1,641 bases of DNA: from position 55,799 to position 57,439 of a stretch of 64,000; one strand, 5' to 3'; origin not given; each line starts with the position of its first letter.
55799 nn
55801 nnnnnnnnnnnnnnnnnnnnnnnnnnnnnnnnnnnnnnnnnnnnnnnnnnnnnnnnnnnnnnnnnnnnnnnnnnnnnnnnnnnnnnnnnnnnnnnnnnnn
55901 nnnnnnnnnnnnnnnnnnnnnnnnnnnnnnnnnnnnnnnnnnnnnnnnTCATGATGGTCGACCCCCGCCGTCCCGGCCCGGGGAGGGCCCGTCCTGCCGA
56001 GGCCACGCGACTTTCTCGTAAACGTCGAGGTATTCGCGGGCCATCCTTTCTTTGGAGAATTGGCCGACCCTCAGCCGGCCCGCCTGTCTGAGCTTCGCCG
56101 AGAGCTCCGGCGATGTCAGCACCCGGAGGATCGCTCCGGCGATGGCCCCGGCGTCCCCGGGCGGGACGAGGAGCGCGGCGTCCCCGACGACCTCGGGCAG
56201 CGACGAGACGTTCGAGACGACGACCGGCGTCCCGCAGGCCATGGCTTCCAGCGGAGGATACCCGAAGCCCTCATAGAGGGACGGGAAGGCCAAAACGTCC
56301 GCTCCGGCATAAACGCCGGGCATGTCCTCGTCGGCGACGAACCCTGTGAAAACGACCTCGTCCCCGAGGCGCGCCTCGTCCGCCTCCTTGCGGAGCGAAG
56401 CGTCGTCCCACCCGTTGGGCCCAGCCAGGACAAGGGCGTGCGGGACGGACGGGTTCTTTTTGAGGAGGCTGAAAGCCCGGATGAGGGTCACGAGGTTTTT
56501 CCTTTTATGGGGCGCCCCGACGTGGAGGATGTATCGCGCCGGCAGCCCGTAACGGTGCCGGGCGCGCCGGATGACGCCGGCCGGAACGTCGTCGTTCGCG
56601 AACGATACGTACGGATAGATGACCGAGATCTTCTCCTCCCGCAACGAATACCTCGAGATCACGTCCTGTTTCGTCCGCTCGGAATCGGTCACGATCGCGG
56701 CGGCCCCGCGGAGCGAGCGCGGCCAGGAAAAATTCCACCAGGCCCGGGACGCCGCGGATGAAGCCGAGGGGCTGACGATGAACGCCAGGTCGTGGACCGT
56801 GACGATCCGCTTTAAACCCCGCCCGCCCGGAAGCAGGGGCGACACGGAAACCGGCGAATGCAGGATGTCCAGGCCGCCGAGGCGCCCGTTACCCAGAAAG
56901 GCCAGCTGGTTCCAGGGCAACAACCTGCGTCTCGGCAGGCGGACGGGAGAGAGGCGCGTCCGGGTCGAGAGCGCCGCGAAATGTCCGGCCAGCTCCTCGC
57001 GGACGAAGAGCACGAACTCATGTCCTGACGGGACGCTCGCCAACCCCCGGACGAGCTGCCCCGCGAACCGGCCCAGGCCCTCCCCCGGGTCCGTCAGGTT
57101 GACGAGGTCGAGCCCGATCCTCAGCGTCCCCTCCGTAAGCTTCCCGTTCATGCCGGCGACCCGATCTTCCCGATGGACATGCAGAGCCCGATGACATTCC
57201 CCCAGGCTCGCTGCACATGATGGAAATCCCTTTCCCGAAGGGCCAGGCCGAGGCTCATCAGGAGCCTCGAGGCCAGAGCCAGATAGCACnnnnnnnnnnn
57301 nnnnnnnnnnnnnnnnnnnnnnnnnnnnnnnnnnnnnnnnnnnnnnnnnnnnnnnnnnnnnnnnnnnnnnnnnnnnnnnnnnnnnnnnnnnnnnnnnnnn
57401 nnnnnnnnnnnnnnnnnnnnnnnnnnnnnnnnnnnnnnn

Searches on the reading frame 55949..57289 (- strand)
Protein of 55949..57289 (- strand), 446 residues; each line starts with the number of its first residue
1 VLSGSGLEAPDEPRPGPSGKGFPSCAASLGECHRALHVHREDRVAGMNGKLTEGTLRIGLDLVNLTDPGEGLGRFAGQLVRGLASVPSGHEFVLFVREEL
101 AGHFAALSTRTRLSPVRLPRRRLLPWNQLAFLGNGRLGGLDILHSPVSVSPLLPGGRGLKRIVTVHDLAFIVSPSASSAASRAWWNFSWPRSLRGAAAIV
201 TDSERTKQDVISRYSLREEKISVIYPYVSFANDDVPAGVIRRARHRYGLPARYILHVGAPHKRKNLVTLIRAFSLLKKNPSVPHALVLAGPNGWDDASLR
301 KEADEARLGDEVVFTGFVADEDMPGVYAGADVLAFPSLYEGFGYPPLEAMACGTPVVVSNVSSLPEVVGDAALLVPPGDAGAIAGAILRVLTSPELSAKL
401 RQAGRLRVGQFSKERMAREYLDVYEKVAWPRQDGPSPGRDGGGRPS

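Call 7: search_protein_families(library=pfam, proteins=[window:55949-57289:-], max_evalue=0.001)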
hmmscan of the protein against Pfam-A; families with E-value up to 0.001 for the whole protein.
window:55949-57289:- (446 aa): 5 families
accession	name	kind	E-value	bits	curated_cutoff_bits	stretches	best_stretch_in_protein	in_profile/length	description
PF00534.26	Glycos_transf_1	-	2.9e-39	134.8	26.4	1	251-406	15-171/172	Glycosyl transferases group 1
PF13692.12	Glyco_trans_1_4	-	1.6e-34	119.6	27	1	252-392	2-141/142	Glycosyl transferases group 1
PF13439.12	Glyco_transf_4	-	7.8e-14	52.5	28.5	1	71-228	3-166/170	Glycosyltransferase Family 4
PF20706.3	GT4-conflict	-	4.7e-11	42.7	26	1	261-371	209-323/385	Family 4 Glycosyltransferase in conflict systems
PF13524.12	Glyco_trans_1_2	-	2.6e-08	34.4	25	1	282-409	15-130/144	Glycosyl transferase-like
